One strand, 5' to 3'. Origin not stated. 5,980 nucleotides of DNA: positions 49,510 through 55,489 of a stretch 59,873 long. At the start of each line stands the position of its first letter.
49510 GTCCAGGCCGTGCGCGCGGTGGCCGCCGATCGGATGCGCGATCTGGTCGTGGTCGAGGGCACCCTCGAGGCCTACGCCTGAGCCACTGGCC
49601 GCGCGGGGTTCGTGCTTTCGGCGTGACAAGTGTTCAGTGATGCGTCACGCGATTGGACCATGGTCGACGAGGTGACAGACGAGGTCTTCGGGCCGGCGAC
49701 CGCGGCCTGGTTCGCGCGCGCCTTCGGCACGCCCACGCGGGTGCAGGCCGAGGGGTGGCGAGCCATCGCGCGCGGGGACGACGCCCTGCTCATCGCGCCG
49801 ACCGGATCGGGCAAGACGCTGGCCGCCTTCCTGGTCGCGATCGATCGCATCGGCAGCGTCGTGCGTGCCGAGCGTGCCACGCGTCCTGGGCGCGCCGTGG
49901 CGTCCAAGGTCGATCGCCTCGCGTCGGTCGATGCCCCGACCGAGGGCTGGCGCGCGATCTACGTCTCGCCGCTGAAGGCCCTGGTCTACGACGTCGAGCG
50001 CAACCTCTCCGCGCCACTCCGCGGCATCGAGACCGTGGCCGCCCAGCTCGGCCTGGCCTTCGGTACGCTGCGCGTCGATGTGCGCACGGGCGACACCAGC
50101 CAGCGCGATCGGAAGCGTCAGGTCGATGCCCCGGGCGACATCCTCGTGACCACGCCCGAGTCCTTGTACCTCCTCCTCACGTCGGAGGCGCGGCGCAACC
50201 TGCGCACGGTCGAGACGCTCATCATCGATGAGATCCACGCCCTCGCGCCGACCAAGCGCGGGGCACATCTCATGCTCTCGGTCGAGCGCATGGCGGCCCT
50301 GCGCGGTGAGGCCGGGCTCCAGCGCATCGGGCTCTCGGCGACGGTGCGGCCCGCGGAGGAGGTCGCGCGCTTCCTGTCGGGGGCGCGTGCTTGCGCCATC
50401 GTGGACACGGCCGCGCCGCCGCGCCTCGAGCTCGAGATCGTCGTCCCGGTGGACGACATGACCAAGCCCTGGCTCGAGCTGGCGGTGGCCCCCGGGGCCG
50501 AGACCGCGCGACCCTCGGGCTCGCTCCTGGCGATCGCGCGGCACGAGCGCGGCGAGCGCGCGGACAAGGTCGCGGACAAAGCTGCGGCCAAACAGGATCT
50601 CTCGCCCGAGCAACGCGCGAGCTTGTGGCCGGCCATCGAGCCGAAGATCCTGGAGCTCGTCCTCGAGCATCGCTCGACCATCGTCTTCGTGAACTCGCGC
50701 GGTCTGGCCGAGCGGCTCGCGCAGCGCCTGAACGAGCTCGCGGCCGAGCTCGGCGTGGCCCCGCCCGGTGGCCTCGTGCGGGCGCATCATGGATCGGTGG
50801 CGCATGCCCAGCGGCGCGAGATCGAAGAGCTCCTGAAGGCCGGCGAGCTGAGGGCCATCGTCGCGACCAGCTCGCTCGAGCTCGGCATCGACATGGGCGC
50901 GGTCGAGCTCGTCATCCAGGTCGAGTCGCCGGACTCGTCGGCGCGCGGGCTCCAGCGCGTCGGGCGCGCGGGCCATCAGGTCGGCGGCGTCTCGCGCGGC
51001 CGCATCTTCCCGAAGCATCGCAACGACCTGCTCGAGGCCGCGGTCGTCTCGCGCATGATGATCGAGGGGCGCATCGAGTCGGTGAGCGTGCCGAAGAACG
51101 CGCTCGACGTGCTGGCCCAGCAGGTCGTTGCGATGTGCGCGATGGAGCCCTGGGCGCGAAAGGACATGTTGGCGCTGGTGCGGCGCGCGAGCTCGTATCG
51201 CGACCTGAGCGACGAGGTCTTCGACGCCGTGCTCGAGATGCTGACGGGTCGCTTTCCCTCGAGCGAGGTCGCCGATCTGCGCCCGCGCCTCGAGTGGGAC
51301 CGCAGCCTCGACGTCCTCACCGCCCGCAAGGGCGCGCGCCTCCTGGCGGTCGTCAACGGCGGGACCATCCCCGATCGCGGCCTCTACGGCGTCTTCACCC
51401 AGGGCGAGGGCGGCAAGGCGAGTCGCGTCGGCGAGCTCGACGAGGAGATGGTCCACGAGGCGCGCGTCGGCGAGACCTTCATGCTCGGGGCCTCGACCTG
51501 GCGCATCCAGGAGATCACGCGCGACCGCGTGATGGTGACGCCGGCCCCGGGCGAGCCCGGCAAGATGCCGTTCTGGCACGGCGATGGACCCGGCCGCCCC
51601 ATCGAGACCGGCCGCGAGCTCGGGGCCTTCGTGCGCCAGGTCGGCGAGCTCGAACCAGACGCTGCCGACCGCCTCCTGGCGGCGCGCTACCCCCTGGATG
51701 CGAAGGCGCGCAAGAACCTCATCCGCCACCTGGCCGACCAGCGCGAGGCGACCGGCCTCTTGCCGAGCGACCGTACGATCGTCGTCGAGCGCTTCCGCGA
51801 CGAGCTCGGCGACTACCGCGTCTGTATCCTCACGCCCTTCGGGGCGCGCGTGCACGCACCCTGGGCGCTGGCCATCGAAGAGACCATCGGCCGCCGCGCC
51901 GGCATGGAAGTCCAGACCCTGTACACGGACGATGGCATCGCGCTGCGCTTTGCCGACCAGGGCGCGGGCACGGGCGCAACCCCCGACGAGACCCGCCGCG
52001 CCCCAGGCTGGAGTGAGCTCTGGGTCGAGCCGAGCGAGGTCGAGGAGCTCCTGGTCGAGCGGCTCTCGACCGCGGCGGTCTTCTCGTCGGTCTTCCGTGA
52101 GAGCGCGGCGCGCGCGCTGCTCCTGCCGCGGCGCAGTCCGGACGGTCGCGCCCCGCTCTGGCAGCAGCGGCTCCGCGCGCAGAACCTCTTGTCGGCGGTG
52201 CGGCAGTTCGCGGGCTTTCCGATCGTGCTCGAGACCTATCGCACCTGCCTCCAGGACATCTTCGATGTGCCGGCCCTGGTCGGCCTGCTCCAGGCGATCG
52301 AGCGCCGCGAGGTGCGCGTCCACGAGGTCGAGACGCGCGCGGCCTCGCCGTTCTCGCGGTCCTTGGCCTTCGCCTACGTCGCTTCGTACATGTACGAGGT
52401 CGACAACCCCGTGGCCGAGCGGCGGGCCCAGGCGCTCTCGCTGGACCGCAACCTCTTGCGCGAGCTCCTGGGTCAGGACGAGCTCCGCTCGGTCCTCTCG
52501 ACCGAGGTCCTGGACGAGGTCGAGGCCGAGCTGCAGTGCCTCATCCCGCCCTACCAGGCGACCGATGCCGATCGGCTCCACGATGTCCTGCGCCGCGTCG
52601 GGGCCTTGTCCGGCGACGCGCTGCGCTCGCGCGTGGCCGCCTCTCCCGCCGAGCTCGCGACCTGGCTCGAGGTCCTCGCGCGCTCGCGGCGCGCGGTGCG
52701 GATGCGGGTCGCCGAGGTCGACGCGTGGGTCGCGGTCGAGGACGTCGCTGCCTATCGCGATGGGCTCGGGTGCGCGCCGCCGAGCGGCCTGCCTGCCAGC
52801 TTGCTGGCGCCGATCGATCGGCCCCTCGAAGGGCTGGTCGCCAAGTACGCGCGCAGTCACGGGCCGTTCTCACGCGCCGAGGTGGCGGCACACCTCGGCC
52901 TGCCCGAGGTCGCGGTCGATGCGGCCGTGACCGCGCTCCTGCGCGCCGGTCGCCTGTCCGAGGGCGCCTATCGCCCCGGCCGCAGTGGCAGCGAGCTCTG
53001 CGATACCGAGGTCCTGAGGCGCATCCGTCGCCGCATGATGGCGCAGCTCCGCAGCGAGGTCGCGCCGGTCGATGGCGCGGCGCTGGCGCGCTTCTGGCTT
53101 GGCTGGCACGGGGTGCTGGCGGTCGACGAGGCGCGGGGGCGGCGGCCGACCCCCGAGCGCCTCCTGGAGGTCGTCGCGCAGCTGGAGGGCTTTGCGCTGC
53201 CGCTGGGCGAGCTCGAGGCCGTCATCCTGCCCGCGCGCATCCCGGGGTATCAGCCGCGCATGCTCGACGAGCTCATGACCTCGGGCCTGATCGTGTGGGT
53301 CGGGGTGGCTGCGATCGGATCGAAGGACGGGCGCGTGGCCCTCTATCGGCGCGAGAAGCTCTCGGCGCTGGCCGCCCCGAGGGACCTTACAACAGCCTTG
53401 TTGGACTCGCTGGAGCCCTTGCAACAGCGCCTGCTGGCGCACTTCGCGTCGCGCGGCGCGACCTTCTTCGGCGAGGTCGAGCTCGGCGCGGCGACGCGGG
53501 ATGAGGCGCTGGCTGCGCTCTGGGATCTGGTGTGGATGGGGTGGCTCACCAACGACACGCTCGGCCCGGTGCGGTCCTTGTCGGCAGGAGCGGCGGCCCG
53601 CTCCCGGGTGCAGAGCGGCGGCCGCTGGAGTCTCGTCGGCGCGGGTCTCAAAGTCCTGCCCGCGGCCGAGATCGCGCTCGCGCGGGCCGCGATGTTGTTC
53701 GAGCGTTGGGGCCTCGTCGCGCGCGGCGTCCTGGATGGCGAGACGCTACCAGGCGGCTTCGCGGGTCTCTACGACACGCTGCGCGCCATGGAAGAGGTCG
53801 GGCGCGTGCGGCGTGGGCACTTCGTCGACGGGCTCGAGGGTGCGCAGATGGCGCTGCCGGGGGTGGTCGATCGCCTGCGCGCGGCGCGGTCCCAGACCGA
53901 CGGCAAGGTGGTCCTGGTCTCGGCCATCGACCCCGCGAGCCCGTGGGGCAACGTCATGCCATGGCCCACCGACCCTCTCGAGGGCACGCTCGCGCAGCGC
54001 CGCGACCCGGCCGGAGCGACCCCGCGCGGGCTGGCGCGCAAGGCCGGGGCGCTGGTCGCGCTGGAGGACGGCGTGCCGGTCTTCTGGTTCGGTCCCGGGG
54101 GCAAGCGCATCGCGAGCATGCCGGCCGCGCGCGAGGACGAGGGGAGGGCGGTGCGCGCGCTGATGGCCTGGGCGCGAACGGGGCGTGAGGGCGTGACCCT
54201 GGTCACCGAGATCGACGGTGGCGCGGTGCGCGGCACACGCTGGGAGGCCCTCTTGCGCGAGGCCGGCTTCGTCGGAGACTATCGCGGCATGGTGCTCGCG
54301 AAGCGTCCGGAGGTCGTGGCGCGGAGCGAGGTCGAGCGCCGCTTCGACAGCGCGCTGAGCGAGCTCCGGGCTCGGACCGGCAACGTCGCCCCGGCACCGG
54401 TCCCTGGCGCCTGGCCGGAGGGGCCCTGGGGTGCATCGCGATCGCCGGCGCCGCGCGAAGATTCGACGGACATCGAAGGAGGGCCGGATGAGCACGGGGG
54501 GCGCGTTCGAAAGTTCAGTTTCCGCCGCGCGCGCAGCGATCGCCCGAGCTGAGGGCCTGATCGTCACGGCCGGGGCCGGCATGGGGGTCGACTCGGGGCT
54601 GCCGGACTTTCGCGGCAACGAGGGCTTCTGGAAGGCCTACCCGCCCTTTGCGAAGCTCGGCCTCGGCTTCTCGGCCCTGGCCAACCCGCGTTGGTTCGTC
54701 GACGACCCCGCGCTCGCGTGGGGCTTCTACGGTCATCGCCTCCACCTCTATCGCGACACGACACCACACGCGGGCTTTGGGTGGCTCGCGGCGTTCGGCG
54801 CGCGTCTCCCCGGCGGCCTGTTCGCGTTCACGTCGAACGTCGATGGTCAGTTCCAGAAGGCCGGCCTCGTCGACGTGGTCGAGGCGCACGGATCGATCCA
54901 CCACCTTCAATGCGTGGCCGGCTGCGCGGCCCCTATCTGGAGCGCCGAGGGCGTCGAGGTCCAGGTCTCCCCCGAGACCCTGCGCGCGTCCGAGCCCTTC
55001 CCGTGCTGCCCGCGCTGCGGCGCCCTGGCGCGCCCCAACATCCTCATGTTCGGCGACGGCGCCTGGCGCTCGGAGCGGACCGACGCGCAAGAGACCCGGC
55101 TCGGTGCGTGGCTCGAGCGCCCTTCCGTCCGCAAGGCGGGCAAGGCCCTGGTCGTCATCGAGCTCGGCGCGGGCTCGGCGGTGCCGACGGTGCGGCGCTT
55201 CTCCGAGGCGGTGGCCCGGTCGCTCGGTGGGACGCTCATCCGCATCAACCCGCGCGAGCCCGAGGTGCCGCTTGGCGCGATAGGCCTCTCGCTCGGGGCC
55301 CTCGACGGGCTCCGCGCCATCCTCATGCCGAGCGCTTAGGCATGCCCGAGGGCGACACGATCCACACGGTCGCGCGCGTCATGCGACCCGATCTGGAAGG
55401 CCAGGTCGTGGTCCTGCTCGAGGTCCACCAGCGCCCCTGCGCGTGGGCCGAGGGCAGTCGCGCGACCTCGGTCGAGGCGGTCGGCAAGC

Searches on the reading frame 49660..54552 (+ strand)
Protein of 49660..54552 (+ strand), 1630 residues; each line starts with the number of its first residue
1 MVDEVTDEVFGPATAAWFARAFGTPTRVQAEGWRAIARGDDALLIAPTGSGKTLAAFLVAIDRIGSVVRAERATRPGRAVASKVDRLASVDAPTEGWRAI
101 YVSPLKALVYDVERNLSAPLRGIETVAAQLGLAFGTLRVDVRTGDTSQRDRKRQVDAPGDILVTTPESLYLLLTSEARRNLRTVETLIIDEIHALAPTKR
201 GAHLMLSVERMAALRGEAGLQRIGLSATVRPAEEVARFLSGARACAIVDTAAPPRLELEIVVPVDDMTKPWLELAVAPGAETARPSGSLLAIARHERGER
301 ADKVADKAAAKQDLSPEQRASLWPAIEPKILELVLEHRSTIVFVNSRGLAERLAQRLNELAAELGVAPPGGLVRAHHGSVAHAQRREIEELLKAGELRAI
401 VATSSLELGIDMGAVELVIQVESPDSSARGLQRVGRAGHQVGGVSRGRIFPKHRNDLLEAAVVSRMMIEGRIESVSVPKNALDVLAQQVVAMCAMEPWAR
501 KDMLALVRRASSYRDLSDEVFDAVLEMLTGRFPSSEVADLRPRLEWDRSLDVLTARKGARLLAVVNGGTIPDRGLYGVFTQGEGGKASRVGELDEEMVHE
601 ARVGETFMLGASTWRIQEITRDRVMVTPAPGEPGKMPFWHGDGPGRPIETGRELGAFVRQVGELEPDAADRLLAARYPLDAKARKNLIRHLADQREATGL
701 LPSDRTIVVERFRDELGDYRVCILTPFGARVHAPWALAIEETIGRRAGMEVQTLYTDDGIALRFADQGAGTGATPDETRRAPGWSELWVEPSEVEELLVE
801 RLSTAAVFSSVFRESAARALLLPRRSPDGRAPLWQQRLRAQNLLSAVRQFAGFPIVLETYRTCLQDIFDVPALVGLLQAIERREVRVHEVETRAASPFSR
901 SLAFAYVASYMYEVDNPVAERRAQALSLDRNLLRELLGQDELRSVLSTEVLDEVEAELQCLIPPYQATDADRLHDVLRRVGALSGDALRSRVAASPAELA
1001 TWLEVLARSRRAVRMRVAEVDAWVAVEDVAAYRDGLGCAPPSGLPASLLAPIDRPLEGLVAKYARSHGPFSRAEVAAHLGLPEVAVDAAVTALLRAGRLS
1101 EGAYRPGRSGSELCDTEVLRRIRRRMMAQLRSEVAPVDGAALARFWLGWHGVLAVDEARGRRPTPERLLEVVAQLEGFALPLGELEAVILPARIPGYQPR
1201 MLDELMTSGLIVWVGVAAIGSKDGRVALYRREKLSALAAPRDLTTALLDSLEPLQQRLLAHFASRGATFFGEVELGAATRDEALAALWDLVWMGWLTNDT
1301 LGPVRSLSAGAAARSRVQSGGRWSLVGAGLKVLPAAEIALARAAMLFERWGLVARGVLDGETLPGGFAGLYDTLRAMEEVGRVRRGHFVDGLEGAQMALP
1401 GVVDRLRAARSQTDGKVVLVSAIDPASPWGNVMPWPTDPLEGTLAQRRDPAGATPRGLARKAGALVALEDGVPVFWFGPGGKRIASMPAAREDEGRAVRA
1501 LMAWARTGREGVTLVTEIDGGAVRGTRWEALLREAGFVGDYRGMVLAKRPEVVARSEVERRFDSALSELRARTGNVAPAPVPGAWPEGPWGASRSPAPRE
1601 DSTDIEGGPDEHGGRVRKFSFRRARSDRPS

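Call 20: search_protein_families(library=pfam, proteins=[window:49660-54552:+], max_evalue=0.001)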
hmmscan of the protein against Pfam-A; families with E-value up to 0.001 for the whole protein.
window:49660-54552:+ (1630 aa): 9 families
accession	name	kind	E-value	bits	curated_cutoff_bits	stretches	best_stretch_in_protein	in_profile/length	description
PF08494.16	DEAD_assoc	-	4.5e-53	180.4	23.5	1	701-899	1-191/191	DEAD/H associated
PF19306.5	WH_Lhr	-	7.3e-47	159.3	27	1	466-636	2-168/168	Large helicase-related protein, winged helix domain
PF00270.35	DEAD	-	1.1e-27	97.3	26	1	26-231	1-163/167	DEAD/DEAH box helicase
PF23234.1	WH4_Lhr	-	3.4e-25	87.9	27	1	1337-1415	6-84/87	Large helicase-related protein, winged-helix domain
PF23235.1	WH3_Lhr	-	2.6e-15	57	27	1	1139-1230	3-89/95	Large helicase-related protein, winged-helix domain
PF00271.37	Helicase_C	-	3.3e-15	56.7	23.5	1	335-438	13-107/110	Helicase conserved C-terminal domain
PF23236.1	WH2_Lhr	-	1.2e-13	51.9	27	1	946-1051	3-105/105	Large helicase-related protein, winged-helix domain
PF19944.4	DUF6406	-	0.00016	22.3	26.9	1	592-622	41-71/84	Family of unknown function (DUF6406)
PF04851.21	ResIII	-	0.00058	20.2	22.5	0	38-229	22-162/164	Type III restriction enzyme, res subunit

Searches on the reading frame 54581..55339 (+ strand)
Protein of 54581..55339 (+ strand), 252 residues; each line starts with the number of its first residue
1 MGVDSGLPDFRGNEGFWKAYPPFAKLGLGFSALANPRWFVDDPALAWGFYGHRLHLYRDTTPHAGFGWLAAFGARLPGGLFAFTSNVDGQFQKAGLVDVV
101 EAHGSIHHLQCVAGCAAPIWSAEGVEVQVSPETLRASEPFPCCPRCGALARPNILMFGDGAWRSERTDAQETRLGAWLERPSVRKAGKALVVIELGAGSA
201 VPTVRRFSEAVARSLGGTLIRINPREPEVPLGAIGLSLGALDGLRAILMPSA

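Call 20: search_protein_families(library=pfam, proteins=[window:54581-55339:+], max_evalue=0.001)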
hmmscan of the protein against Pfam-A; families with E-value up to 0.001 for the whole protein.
window:54581-55339:+ (252 aa): 1 family
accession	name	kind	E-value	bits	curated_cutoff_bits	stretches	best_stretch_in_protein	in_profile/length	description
PF02146.23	SIR2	-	1e-15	58.6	24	1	3-161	6-152/180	Sir2 family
